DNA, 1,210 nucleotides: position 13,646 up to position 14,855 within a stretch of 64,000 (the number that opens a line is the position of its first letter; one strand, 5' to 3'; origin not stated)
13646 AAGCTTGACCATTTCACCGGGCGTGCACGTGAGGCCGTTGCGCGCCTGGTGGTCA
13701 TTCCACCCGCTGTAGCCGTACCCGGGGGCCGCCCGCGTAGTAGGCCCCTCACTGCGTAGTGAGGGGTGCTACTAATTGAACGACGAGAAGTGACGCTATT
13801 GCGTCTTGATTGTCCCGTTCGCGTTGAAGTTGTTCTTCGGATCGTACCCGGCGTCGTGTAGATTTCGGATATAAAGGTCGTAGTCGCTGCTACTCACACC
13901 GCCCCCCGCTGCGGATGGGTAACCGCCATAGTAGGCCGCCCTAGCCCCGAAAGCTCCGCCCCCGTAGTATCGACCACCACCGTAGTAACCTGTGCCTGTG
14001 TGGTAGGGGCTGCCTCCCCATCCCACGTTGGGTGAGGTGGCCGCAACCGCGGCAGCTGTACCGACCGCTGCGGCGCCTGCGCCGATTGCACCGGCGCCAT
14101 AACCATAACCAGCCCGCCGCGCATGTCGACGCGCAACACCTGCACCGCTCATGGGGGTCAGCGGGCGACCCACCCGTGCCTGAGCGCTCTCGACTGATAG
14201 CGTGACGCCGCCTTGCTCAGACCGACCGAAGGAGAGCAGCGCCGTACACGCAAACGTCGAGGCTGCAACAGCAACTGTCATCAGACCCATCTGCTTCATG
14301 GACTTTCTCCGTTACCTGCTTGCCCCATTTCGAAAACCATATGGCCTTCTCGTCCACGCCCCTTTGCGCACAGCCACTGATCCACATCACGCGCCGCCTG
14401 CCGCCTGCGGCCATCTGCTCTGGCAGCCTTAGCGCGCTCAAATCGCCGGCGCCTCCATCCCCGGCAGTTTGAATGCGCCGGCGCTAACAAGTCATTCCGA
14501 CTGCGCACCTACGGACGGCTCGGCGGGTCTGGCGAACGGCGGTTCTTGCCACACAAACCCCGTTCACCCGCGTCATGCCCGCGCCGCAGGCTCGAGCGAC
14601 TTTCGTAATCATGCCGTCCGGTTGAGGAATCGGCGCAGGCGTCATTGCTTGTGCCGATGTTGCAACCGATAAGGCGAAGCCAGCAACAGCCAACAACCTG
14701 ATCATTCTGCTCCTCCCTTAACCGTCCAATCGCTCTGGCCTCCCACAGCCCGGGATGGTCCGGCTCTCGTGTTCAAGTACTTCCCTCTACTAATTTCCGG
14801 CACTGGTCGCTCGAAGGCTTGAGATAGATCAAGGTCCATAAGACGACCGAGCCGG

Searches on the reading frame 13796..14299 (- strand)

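Call 8: search_protein_families(library=ncbifam, proteins=[window:13796-14299:-], max_evalue=1)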
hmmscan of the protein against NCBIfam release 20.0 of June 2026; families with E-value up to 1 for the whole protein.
window:13796-14299:- (167 aa): 1 family
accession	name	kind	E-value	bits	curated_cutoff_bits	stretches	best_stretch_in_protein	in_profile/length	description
NF033790.1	CnrY_NccY_antiS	subfamily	0.1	13.1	35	1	35-99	23-84/95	CnrY/NccY family anti-sigma factor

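Call 9: search_protein_families(library=pfam, proteins=[window:13796-14299:-], max_evalue=1)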
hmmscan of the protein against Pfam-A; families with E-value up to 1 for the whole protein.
window:13796-14299:- (167 aa): 0 families

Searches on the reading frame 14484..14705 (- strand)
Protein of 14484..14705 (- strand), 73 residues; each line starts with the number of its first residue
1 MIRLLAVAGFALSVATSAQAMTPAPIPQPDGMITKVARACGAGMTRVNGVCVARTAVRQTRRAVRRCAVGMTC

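Call 8: search_protein_families(library=ncbifam, proteins=[window:14484-14705:-], max_evalue=1)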
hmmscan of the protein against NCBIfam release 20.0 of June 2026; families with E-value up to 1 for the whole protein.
window:14484-14705:- (73 aa): 0 families

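Call 9: search_protein_families(library=pfam, proteins=[window:14484-14705:-], max_evalue=1)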
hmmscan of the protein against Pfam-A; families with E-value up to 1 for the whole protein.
window:14484-14705:- (73 aa): 1 family
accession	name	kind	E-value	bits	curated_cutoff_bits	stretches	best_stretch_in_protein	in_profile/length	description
PF06451.17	Moricin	-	0.18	12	27.6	1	3-53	3-51/62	Moricin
